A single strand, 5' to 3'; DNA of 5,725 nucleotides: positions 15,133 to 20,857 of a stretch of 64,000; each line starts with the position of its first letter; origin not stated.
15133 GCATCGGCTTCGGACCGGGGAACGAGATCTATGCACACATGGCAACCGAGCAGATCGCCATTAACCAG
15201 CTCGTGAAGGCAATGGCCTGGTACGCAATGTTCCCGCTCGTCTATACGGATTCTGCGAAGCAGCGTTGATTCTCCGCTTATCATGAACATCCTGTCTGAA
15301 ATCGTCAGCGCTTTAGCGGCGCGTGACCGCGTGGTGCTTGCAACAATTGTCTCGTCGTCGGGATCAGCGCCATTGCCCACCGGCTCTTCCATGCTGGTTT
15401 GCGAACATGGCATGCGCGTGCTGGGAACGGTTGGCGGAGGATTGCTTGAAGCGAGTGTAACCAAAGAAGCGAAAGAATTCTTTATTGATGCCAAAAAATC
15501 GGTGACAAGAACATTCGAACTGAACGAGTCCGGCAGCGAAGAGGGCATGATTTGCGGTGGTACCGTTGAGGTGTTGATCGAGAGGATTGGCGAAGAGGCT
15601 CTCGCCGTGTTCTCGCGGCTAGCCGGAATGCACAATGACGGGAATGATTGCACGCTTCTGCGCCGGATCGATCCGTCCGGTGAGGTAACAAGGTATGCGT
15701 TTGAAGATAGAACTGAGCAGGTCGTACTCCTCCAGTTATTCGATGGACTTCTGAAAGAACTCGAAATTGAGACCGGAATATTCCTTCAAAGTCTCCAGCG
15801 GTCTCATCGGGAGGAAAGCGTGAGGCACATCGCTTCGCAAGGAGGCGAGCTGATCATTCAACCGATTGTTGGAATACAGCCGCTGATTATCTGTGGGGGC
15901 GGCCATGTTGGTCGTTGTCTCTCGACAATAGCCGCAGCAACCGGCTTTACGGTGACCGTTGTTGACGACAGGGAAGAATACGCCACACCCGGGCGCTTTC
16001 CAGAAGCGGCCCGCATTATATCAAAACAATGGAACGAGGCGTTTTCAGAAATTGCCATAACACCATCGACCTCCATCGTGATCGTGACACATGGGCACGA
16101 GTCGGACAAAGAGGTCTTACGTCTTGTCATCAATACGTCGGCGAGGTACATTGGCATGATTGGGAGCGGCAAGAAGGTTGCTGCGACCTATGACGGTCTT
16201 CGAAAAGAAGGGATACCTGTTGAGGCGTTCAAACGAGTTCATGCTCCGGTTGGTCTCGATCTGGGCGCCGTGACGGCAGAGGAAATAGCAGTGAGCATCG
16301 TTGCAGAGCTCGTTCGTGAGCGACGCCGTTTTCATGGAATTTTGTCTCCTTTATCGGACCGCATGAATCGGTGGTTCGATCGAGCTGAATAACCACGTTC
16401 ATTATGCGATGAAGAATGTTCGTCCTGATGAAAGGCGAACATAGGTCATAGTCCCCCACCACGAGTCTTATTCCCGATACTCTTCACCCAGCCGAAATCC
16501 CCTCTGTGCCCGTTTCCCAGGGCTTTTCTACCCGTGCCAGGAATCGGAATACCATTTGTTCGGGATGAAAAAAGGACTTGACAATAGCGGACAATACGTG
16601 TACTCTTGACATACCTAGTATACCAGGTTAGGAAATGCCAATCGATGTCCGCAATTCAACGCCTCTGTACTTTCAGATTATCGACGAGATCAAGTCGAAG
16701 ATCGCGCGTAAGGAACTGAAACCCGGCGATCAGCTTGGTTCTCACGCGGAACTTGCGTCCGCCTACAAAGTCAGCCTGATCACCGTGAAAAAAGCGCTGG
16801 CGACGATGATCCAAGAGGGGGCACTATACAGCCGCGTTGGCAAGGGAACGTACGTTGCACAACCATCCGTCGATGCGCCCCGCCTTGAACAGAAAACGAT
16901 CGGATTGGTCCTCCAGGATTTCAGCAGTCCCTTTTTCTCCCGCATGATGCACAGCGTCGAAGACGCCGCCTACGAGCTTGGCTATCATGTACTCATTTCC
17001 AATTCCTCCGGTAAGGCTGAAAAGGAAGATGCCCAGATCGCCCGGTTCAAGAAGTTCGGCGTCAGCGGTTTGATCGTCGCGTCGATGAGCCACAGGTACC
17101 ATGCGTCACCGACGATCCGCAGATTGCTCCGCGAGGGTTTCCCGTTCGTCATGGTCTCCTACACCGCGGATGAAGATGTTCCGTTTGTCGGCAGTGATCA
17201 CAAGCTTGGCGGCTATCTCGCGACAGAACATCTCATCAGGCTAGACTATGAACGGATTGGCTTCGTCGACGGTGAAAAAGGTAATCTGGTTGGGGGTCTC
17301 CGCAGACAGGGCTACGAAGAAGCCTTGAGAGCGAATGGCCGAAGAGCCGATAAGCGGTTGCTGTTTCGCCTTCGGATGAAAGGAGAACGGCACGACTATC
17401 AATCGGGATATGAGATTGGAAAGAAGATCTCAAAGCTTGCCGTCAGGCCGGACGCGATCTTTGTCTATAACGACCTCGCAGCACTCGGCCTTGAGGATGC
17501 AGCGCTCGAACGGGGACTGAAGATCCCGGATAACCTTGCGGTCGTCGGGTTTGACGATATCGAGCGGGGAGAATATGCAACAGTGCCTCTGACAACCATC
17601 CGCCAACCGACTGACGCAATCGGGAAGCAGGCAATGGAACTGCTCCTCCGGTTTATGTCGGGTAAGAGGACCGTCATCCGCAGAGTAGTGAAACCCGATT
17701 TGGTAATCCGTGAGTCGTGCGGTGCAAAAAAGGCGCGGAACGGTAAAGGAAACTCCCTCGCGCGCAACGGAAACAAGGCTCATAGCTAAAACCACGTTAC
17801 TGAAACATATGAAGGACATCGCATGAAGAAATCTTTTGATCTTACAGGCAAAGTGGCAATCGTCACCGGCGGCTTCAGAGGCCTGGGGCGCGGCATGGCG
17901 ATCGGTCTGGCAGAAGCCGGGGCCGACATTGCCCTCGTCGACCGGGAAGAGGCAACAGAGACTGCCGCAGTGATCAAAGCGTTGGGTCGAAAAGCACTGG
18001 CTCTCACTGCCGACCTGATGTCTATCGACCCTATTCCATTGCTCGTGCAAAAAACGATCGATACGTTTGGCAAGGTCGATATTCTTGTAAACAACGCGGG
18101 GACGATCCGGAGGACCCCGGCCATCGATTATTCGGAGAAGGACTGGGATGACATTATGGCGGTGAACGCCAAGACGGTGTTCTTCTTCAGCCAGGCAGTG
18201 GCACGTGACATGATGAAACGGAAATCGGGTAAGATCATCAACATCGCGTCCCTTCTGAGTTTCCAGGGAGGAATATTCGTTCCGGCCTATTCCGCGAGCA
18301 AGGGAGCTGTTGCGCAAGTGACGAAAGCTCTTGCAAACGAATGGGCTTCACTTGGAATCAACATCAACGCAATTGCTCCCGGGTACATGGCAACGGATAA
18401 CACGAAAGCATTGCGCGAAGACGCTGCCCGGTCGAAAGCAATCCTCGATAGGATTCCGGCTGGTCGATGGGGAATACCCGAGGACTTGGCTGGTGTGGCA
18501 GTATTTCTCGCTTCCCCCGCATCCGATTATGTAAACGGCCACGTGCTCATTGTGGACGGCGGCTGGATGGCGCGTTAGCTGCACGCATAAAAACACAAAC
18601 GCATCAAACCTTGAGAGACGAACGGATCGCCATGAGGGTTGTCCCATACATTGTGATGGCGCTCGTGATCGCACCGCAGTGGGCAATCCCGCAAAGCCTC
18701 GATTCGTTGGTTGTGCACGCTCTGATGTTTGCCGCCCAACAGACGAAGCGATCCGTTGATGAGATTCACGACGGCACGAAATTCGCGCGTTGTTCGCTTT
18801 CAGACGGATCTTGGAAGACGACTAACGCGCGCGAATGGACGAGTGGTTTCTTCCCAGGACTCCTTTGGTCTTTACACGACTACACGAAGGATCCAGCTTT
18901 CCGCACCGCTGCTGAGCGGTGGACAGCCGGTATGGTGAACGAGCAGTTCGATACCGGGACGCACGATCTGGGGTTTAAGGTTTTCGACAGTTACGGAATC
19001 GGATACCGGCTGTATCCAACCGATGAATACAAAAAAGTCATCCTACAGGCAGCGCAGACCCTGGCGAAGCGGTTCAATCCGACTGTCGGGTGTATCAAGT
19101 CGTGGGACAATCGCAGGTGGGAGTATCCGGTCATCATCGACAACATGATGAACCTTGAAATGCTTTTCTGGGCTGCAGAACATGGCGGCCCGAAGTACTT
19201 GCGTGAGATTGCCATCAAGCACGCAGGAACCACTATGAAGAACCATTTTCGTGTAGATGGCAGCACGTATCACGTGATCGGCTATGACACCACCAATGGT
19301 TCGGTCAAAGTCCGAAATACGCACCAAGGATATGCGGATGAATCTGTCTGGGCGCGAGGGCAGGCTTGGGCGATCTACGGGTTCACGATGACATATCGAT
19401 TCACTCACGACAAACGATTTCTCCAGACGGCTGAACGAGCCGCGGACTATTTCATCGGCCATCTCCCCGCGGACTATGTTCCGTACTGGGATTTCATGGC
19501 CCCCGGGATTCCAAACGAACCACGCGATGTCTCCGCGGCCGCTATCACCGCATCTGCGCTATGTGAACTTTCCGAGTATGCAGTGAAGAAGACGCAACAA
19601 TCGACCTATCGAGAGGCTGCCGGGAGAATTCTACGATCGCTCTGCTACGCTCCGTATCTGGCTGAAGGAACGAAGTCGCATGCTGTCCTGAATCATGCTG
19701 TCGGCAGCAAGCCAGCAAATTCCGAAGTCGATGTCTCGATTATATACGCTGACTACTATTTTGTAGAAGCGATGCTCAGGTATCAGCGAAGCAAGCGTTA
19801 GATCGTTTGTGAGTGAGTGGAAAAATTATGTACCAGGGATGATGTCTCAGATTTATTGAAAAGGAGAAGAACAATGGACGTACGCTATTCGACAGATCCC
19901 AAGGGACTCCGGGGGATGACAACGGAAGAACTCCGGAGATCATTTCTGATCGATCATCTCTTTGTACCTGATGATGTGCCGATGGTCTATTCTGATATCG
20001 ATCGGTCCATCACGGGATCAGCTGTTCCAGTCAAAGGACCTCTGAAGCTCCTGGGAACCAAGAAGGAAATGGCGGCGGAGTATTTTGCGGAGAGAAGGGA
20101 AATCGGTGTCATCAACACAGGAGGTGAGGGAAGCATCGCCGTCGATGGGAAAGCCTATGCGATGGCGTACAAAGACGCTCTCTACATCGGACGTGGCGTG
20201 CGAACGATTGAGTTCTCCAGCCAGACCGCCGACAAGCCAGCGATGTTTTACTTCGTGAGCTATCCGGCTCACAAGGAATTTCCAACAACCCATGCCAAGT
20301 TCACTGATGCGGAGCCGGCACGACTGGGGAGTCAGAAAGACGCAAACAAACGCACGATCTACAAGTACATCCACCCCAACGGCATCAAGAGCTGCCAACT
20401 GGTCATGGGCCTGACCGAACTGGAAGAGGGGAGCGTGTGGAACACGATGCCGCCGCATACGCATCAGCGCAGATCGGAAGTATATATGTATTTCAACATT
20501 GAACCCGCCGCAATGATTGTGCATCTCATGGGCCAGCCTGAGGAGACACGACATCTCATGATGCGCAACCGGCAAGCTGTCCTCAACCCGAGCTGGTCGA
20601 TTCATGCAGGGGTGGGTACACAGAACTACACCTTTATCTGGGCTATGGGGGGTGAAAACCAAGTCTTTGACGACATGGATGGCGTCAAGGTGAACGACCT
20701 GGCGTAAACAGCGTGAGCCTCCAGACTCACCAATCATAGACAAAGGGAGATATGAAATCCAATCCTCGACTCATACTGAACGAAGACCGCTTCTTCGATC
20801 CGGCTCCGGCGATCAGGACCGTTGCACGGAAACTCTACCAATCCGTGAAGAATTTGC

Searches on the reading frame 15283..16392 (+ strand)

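Call 12: search_protein_families(library=pfam, proteins=[window:15283-16392:+])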
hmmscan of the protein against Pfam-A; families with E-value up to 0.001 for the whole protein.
window:15283-16392:+ (369 aa): 2 families
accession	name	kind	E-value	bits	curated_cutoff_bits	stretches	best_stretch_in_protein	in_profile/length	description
PF13478.12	XdhC_C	-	2.5e-42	144.8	29.7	1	201-343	1-125/125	XdhC Rossmann domain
PF02625.21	XdhC_CoxI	-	2.4e-16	59.9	24.3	1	11-77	2-66/68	XdhC and CoxI family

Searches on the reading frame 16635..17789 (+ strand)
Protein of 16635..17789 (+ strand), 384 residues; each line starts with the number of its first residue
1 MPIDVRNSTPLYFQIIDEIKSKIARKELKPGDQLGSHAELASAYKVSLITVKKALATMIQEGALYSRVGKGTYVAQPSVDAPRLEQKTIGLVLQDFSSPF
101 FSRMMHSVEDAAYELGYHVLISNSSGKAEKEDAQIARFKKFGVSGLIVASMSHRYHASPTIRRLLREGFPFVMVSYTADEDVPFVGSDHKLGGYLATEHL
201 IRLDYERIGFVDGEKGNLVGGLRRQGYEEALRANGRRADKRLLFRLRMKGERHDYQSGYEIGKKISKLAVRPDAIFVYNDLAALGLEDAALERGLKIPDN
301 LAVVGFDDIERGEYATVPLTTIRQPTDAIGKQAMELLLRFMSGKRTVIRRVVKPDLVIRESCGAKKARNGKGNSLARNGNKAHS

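Call 12: search_protein_families(library=pfam, proteins=[window:16635-17789:+])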
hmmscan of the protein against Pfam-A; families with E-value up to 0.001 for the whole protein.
window:16635-17789:+ (384 aa): 4 families
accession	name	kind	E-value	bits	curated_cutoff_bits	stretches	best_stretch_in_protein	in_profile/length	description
PF13377.12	Peripla_BP_3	-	3.1e-33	115.7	26.5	1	198-362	2-167/167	Periplasmic binding protein-like domain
PF00532.27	Peripla_BP_1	-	3.5e-31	109.1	22.2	1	87-352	2-272/281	Periplasmic binding proteins and sugar binding domain of LacI family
PF13407.12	Peripla_BP_4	-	2.5e-14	53.9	35.1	1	89-344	1-257/258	Periplasmic binding protein domain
PF00392.27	GntR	-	5.9e-14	51.9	27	1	12-74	2-64/64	Bacterial regulatory proteins, gntR family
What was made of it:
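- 16635..17789 (+): GntR-HTH / LacI-type sugar-binding regulator at the head of the co-directional hexuronate gene run. Pfam GntR plus Peripla_BP_1/3 (call 12).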

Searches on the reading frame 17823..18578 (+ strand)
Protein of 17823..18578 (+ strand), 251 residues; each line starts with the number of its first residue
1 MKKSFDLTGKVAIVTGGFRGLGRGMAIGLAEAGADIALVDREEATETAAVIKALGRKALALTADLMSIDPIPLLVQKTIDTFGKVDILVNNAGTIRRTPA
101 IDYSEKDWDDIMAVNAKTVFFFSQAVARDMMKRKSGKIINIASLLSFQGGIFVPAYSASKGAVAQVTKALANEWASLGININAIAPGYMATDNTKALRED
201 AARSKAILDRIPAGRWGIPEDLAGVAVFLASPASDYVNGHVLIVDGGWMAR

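Call 12: search_protein_families(library=pfam, proteins=[window:17823-18578:+])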
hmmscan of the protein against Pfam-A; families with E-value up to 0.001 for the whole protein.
window:17823-18578:+ (251 aa): 3 families
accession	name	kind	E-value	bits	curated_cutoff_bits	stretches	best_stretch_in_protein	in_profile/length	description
PF13561.12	adh_short_C2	-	8.3e-59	199.5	27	1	19-248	6-235/236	Enoyl-(Acyl carrier protein) reductase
PF00106.31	adh_short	-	2.6e-58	197.2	26.6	1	10-200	1-193/195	short chain dehydrogenase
PF08659.16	KR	-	1.3e-09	38.7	22.6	1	12-189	3-178/180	KR domain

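Call 40: search_protein_families(library=ncbifam, proteins=[window:17823-18578:+], max_evalue=0.00001)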
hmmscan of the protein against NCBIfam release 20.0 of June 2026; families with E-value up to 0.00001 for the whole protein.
window:17823-18578:+ (251 aa): 223 families (the best 25 are shown)
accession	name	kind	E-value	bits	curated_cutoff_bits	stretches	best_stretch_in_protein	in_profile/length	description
TIGR01832.1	kduD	equivalog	3.2e-112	374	338.85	1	5-251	1-248/248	2-dehydro-3-deoxy-D-gluconate 5-dehydrogenase KduD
NF006528.0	PRK08993.1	subfamily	1.1e-110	369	430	1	3-251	4-253/253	2-dehydro-3-deoxy-D-gluconate 5-dehydrogenase KduD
NF005390.0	PRK06935.1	equivalog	8.3e-106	353.1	369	1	3-251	9-258/258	2-dehydro-3-deoxy-D-gluconate 5-dehydrogenase KduD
NF006070.0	PRK08213.1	subfamily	6e-74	248.8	279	1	2-249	5-257/259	gluconate 5-dehydrogenase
NF005983.0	PRK08085.1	equivalog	7.5e-71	238.7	408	1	1-249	1-251/254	gluconate 5-dehydrogenase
NF005488.0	PRK07097.1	equivalog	5.6e-69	232.2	369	1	2-250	3-259/266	gluconate 5-dehydrogenase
NF005559.1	PRK07231.1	subfamily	2.8e-68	230.1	215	1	7-249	2-248/249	glucose 1-dehydrogenase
NF005711.0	PRK07523.1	subfamily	1.6e-67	227.8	413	1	3-249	4-252/255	SDR family oxidoreductase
TIGR01830.1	3oxo_ACP_reduc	equivalog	4.6e-64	216.4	297.75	1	12-248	1-238/239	3-oxoacyl-[acyl-carrier-protein] reductase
NF005309.0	PRK06841.1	subfamily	3.3e-62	210.3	286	1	2-249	8-253/255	GolD/DthD family dehydrogenase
NF004778.0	PRK06124.1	equivalog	5.5e-62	209.5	303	1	2-250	4-254/256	SDR family oxidoreductase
NF004197.0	PRK05653.1-1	equivalog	5.3e-61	206.4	332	1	6-249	4-247/249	3-oxoacyl-ACP reductase FabG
NF004198.0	PRK05653.1-3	equivalog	1.7e-59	201.3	296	1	7-248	5-246/248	3-oxoacyl-ACP reductase FabG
NF004791.0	PRK06138.1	equivalog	2e-59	200.9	312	1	6-250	2-251/252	SDR family oxidoreductase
NF004774.0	PRK06114.1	equivalog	1.4e-58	198.3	360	1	2-250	9-261/262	SDR family oxidoreductase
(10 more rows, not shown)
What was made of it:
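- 17823..18578 (+): KduD (2-dehydro-3-deoxy-D-gluconate 5-dehydrogenase), part of the branch that turns unsaturated uronates into KDG. TIGR01832 374 bits, cut-off 339 (call 40).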

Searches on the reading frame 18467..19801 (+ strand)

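Call 12: search_protein_families(library=pfam, proteins=[window:18467-19801:+])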
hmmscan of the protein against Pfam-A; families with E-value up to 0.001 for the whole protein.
window:18467-19801:+ (444 aa): 2 families
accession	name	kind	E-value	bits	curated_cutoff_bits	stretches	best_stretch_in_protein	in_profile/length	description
PF07470.19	Glyco_hydro_88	-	7.5e-10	38.7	26.6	1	116-312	21-216/352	Glycosyl Hydrolase Family 88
PF22124.2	Glyco_hydro_95_cat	-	9.1e-06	25.3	27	1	228-322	96-196/408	Glycosyl hydrolase family 95 catalytic domain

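Call 40: search_protein_families(library=ncbifam, proteins=[window:18467-19801:+], max_evalue=0.00001)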
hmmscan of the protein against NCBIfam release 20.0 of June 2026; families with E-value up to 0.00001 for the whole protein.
window:18467-19801:+ (444 aa): 0 families

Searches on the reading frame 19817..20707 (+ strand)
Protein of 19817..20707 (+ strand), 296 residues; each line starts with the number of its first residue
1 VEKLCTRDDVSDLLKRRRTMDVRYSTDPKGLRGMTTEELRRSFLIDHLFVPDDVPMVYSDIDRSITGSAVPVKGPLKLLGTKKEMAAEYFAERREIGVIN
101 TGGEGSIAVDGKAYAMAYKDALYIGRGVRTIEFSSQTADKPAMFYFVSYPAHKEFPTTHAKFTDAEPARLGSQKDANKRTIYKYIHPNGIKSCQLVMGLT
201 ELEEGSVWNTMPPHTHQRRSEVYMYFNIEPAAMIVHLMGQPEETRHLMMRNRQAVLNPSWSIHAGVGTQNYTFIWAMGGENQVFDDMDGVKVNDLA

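Call 12: search_protein_families(library=pfam, proteins=[window:19817-20707:+])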
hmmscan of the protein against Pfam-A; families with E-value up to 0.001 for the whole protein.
window:19817-20707:+ (296 aa): 1 family
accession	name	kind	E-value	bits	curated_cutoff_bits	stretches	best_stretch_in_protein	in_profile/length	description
PF04962.18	KduI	-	2.6e-28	99.5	23.9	1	80-287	34-257/262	KduI/IolB family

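Call 40: search_protein_families(library=ncbifam, proteins=[window:19817-20707:+], max_evalue=0.00001)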
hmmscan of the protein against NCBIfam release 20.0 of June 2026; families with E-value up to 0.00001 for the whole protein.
window:19817-20707:+ (296 aa): 1 family
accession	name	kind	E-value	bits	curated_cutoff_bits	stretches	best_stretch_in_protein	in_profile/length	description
NF002091.1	PRK00924.1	equivalog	2.3e-125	417.6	250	1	20-295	1-276/277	5-dehydro-4-deoxy-D-glucuronate isomerase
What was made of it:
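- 19817..20707 (+): KduI (5-dehydro-4-deoxy-D-glucuronate isomerase). NF002091 418 bits, cut-off 250 (call 40).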
